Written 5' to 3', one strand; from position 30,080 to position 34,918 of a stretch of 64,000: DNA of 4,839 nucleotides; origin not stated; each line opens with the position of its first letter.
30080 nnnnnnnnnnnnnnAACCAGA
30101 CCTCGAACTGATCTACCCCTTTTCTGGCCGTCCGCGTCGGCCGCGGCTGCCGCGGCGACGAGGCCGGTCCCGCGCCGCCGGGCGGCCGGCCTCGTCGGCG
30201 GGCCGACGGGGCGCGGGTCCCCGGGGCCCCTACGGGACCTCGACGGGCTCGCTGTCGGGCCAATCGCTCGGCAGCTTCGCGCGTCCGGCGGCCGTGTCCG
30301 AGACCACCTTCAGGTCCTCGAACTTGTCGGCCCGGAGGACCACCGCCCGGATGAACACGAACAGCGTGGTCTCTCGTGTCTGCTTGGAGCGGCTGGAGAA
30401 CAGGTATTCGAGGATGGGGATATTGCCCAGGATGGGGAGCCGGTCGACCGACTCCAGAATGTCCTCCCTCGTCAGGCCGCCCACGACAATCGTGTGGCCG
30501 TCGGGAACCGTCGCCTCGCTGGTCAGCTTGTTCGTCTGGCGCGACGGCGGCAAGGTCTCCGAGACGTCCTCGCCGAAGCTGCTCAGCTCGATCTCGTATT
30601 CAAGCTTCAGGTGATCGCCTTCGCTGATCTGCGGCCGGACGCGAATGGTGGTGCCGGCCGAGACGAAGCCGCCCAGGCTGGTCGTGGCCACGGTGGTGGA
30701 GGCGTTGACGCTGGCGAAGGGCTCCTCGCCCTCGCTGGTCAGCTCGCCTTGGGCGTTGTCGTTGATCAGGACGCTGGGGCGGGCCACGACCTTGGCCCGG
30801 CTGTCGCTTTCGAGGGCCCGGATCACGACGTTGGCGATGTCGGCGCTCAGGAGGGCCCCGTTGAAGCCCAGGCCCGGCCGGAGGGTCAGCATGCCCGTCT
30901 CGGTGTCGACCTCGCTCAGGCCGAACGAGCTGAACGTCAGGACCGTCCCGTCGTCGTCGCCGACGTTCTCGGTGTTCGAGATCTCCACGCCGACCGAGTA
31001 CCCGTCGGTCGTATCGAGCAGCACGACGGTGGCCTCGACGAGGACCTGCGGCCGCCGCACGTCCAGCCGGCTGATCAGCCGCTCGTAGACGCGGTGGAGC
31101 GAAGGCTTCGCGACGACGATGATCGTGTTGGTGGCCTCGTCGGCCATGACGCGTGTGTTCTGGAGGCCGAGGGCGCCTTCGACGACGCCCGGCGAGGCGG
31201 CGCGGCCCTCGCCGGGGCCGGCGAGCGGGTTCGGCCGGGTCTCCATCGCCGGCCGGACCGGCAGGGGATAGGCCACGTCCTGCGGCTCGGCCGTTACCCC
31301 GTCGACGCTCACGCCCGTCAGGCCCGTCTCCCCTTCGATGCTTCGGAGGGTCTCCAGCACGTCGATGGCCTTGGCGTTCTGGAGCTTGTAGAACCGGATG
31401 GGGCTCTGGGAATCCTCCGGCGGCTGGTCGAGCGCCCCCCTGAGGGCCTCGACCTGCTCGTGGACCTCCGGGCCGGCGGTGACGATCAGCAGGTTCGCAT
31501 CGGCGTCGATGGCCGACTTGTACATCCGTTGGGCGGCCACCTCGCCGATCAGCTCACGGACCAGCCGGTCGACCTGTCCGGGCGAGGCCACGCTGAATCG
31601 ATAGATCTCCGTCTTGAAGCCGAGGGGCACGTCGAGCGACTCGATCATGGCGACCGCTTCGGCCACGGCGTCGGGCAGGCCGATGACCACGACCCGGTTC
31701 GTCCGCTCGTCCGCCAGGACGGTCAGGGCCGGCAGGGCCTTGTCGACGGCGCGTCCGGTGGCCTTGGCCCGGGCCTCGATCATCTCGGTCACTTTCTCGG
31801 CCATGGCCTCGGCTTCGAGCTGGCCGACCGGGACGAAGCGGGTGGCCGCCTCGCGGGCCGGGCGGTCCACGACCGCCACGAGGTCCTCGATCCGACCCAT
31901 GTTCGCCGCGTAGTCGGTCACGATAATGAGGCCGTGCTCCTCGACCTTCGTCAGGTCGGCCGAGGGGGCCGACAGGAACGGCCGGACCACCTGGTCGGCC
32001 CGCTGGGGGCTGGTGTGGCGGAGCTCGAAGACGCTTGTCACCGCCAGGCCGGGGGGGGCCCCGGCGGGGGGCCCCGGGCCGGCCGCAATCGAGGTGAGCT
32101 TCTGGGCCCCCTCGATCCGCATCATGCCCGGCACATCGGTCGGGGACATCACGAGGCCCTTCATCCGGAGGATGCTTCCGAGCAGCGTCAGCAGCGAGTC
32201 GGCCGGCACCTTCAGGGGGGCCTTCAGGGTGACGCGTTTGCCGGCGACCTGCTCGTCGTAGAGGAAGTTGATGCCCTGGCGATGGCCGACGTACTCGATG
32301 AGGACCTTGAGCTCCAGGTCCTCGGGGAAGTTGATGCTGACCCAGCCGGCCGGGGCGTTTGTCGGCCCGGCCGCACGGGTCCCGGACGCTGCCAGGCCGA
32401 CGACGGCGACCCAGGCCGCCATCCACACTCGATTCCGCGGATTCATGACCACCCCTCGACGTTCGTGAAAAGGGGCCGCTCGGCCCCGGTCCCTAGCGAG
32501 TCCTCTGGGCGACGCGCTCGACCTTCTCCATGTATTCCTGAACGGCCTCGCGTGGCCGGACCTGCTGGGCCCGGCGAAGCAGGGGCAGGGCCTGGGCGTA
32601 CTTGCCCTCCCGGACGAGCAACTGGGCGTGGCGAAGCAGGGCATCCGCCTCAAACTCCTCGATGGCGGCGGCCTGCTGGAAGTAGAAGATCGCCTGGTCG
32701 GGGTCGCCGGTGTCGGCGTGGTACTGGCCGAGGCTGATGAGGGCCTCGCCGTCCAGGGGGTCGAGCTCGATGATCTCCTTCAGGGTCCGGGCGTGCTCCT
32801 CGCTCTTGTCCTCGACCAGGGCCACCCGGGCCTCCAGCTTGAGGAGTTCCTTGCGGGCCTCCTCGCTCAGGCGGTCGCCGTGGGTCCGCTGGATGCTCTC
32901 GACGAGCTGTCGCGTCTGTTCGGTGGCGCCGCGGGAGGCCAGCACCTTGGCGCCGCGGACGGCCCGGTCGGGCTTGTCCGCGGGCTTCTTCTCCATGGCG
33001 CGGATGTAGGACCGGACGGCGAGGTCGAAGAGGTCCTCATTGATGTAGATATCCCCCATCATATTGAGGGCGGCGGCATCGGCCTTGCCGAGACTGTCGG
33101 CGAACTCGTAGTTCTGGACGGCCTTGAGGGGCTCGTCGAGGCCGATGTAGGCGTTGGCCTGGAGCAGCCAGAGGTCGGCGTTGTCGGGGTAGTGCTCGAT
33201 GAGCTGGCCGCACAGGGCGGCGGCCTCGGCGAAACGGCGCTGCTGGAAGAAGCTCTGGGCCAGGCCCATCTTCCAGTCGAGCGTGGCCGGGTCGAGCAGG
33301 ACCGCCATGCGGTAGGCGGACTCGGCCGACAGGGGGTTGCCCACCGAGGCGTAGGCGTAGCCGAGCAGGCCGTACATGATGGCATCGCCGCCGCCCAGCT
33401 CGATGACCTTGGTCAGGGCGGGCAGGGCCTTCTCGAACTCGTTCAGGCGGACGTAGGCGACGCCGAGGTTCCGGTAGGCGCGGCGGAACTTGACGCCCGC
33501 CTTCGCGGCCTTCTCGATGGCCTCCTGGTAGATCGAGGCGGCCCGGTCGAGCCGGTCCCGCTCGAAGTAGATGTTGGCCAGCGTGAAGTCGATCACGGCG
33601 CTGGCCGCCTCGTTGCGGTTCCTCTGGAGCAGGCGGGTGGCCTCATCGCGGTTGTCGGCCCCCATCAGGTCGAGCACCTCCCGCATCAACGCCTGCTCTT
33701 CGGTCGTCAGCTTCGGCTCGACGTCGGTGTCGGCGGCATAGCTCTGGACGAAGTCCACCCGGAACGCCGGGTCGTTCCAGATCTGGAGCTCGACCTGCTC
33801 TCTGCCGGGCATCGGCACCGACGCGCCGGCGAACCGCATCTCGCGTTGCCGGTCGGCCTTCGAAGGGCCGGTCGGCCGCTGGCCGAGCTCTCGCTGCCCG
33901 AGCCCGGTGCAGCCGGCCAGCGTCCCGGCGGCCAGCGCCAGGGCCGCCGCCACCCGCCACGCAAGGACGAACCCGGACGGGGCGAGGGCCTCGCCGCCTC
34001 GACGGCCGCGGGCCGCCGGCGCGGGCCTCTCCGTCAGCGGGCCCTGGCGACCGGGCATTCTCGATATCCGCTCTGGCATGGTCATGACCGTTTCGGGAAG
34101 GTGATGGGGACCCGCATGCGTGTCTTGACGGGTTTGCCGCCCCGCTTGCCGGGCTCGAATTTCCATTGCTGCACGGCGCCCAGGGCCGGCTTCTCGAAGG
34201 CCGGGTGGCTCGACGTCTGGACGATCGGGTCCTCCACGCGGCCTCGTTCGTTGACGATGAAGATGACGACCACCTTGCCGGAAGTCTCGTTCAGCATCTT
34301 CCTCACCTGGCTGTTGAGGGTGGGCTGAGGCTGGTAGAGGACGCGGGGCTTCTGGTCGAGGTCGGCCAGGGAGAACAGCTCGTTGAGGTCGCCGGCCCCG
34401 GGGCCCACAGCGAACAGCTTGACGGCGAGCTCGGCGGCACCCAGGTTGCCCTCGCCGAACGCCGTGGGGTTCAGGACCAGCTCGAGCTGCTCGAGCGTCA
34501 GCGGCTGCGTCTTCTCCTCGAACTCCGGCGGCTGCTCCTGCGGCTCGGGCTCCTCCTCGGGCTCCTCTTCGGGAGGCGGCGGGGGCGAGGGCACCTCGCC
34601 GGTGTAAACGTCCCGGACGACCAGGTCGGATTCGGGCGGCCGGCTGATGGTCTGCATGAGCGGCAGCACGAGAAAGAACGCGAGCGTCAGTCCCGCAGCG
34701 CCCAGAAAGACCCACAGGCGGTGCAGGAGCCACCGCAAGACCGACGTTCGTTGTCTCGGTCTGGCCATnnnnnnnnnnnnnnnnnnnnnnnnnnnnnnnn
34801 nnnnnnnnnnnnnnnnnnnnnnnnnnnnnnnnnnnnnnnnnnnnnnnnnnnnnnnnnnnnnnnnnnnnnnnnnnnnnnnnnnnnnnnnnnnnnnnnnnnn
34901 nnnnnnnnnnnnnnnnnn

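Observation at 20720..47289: A ~27 kb co-oriented supercluster fuses a TonB-dependent receptor, a TonB2-type energiser and a complete T2SS-like apparatus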

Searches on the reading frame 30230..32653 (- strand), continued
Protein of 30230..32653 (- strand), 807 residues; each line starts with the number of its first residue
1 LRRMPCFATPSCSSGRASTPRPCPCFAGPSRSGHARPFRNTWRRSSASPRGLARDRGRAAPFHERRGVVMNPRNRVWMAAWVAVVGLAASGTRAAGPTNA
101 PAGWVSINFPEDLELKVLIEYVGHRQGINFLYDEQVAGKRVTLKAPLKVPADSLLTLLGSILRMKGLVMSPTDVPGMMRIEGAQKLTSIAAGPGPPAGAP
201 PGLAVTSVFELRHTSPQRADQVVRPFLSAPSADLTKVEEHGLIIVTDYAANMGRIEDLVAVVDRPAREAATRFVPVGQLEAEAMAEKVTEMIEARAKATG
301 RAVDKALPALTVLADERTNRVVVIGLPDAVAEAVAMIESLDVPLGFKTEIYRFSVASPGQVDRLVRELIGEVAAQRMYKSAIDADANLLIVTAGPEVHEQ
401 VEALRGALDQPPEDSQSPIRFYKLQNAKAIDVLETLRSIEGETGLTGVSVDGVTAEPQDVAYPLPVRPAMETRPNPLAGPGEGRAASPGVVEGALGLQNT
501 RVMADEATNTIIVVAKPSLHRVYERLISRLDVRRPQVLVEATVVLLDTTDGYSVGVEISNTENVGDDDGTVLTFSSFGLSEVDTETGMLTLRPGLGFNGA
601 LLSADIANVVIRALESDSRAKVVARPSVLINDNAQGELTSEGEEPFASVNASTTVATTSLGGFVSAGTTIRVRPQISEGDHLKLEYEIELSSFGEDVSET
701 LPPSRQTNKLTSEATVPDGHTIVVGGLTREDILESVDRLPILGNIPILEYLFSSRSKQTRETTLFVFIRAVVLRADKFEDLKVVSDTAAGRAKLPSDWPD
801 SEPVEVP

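Call 85: find_encoding_contigs(protein=P0044, flank=10000, max_places=1)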
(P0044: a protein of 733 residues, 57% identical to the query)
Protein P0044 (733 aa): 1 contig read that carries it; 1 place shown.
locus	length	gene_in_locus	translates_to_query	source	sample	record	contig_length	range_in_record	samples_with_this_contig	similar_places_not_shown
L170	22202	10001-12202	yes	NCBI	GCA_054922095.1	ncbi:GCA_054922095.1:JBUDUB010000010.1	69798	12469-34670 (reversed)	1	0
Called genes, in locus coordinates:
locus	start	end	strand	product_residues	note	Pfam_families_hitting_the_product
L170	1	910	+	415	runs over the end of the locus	-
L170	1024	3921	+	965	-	PF13620:CarboxypepD_reg, PF13715:CarbopepD_reg_2 (weak), PF07715:Plug (weak), PF00593:TonB_dep_Rec_b-barrel, PF14905:OMP_b-brl_3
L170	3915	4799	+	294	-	PF11932:DUF3450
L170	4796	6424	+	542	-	PF01618:MotA_ExbB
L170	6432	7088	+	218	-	PF01618:MotA_ExbB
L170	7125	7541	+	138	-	PF02472:ExbD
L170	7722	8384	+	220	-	PF03544:TonB_C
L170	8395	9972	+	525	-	PF25063:ARM_TT21_C (weak), PF13428:TPR_14 (faint), PF00515:TPR_1 (faint), PF07719:TPR_2 (faint), PF12895:ANAPC3 (faint), PF25063:ARM_TT21_C (weak), PF25068:ARM_TT21_4th (weak), PF14559:TPR_19 (weak), +9 more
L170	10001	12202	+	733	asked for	PF21305:type_II_gspD_N0 (weak), PF03958:Secretin_N, PF00263:Secretin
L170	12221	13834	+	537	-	PF05157:MshEN, PF00437:T2SSE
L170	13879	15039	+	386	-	PF28597:T2SSF_N (weak), PF00482:T2SSF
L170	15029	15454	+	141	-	PF07963:N_methyl, PF08334:T2SSG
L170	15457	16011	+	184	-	PF07963:N_methyl (weak)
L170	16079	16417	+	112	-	-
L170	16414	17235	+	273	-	-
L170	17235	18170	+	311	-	-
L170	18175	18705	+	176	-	-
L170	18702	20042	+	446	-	-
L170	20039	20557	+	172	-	-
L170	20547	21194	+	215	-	PF00515:TPR_1 (faint), PF13424:TPR_12 (weak), PF13181:TPR_8 (faint), PF13414:TPR_11 (faint), PF13428:TPR_14 (faint), PF13431:TPR_17 (faint), PF14559:TPR_19 (weak), PF07719:TPR_2 (weak), +2 more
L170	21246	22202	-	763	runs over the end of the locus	-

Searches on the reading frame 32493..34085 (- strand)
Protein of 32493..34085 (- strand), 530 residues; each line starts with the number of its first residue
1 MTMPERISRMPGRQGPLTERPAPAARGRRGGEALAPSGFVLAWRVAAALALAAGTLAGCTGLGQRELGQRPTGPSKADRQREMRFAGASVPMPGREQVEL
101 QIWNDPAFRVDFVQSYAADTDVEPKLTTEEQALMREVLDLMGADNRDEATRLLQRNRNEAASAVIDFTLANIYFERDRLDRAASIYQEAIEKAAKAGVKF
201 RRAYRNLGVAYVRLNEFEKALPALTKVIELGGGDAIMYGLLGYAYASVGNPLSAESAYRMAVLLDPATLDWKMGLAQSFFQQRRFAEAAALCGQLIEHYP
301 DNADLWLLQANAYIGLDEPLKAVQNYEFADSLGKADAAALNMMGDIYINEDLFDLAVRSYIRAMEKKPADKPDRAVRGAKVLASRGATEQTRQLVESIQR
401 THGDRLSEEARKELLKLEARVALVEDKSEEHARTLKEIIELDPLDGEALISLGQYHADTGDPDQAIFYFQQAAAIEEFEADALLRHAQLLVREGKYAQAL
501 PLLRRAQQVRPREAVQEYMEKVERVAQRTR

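Call 5: search_protein_families(library=pfam, proteins=[window:32493-34085:-], max_evalue=0.01)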
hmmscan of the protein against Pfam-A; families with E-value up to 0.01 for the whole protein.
window:32493-34085:- (530 aa): 22 families
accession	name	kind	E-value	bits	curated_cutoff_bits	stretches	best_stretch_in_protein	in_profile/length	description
PF07719.23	TPR_2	-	1.6e-27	93.8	27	2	447-476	2-31/34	Tetratricopeptide repeat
PF00515.34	TPR_1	-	2.9e-27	93.8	27.8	2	202-230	2-30/34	Tetratricopeptide repeat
PF13181.12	TPR_8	-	1.9e-22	77.9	25.7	0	447-476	2-31/34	Tetratricopeptide repeat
PF13424.12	TPR_12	-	3.1e-18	66.2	30.1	2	166-230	6-74/77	Tetratricopeptide repeat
PF13432.12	TPR_16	-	3.3e-18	66.2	32.7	5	241-302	3-64/65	Tetratricopeptide repeat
PF13428.12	TPR_14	-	1.9e-17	62.4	23.5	2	273-311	5-43/44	Tetratricopeptide repeat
PF14559.12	TPR_19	-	7.7e-17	61.8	25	3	249-311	5-67/68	Tetratricopeptide repeat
PF13176.12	TPR_7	-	2e-14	52.8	27.9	0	203-230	1-28/36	Tetratricopeptide repeat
PF13431.12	TPR_17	-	2.3e-13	49.7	24.4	2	292-324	2-34/34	Tetratricopeptide repeat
PF13174.12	TPR_6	-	3.3e-11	43.5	26.3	0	275-301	6-32/33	Tetratricopeptide repeat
PF23914.1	TPR_CcmH_CycH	-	5.5e-09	36.5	42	1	234-332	49-150/158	Cytochrome c-type biogenesis protein H TPR domain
PF12895.13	ANAPC3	-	2e-08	34.8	27.2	1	463-508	6-51/82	Anaphase-promoting complex, cyclosome, subunit 3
PF25062.1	ARM_TT21_N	-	5.6e-08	33.2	40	1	145-301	42-200/222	Tetratricopeptide repeat protein 21 N-terminal ARM repeat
PF13374.12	TPR_10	-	5.6e-08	33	27.5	0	169-193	8-32/42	Tetratricopeptide repeat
PF13371.12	TPR_9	-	4.2e-06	27.1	35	0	202-231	30-59/73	Tetratricopeptide repeat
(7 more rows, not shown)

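Call 8: search_protein_families(library=ncbifam, proteins=[window:32493-34085:-], max_evalue=0.001)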
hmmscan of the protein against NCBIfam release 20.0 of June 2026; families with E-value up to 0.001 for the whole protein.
window:32493-34085:- (530 aa): 16 families
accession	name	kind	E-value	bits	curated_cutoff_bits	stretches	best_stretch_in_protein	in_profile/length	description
TIGR02917.1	PEP_TPR_lipo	equivalog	2.9e-31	108.2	312.2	2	206-401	368-562/899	XrtA/PEP-CTERM system TPR-repeat protein PrsT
NF040959.1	MamA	equivalog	2.1e-26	92.7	200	3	406-518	31-143/204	magnetosome protein MamA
TIGR02521.1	type_IV_pilW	equivalog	2.8e-18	66.3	154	3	199-268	29-98/234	type IV pilus biogenesis/stability protein PilW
NF052415.1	T3SS_chap_SctY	equivalog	1.1e-14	54.8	70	2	240-326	11-100/106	type III secretion apparatus assembly chaperone SctY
NF033920.0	C39_PA2778_fam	equivalog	1.1e-14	54.5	150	2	127-229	153-252/255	PA2778 family cysteine peptidase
TIGR02552.1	LcrH_SycD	equivalog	9e-11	41.6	104.8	1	441-525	47-132/136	SycD/LcrH family type III secretion system chaperone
NF047481.1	lipo_LIC12587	subfamily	6.2e-08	32.3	200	1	383-513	28-163/213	LIC12587 family lipoprotein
TIGR02795.1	tol_pal_ybgF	equivalog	6.4e-08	33.2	90.1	0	161-229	37-104/119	tol-pal system protein YbgF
TIGR03939.1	PGA_TPR_OMP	equivalog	1.3e-07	30.2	366.65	1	216-305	410-499/800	poly-beta-1,6 N-acetyl-D-glucosamine export porin PgaA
NF052312.1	T9SS_PorW_SprE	equivalog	5.6e-07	28.6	250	1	149-223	276-350/716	type IX secretion system periplasmic lipoprotein PorW/SprE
NF008520.0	PRK11447.1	equivalog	6e-07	27.6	858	1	205-523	273-572/1157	cellulose synthase complex outer membrane protein BcsC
NF047558.1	TPR_END_plus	domain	1.9e-06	27.7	32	0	203-232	1-30/56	TPR end-of-group domain-containing protein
TIGR00990.1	3a0801s09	subfamily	2.9e-06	26.2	757.25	0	423-500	342-419/615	mitochondrial import receptor subunit TOM70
NF047371.1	FlcA_CTERM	equivalog_domain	5e-06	25.3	300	0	164-262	439-534/646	periplasmic flagellar collar protein FlcA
NF033762.1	social_mot_Tgl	equivalog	0.00032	20.1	225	0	167-250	104-185/252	social motility TPR repeat lipoprotein Tgl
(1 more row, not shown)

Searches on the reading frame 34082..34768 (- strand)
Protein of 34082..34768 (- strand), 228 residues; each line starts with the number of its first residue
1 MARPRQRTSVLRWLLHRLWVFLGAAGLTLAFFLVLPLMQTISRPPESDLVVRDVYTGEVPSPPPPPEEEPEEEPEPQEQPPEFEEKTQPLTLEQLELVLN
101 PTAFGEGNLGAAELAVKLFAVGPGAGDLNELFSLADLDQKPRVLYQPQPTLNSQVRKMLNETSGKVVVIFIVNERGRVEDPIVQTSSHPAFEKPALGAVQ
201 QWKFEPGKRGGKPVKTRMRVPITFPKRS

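Call 5: search_protein_families(library=pfam, proteins=[window:34082-34768:-], max_evalue=0.01)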
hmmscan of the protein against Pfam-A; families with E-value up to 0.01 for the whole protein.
window:34082-34768:- (228 aa): 1 family
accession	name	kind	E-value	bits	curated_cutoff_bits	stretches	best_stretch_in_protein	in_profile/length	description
PF03544.19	TonB_C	-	1.3e-15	58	24.6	1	160-224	12-77/79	Gram-negative bacterial TonB protein C-terminal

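Call 8: search_protein_families(library=ncbifam, proteins=[window:34082-34768:-], max_evalue=0.001)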
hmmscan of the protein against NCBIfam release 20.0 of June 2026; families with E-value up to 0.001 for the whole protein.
window:34082-34768:- (228 aa): 7 families
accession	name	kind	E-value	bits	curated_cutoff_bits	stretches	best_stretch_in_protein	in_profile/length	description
TIGR01352.1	tonB_Cterm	subfamily_domain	6.7e-12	45.6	27.1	1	159-224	9-73/76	TonB family protein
NF033768.1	myxo_SS_tail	domain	8.1e-06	25.9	40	1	160-222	29-89/92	AgmX/PglI C-terminal domain-containing protein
NF038079.1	TonB_sider_MxcH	equivalog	8.6e-06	24.1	925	1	160-224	19-83/792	TonB-dependent siderophore myxochelin receptor MxcH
NF008084.0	PRK10819.1-5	equivalog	6.2e-05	23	315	0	141-210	163-231/249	TonB system transport protein TonB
NF008083.0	PRK10819.1-4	equivalog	8.2e-05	22.7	448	1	139-212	151-223/239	TonB system transport protein TonB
NF008082.0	PRK10819.1-3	equivalog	0.00046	20.1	265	1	139-210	155-226/242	TonB system transport protein TonB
NF008081.0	PRK10819.1-2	equivalog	0.00096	19.2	377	1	140-211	153-223/240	TonB system transport protein TonB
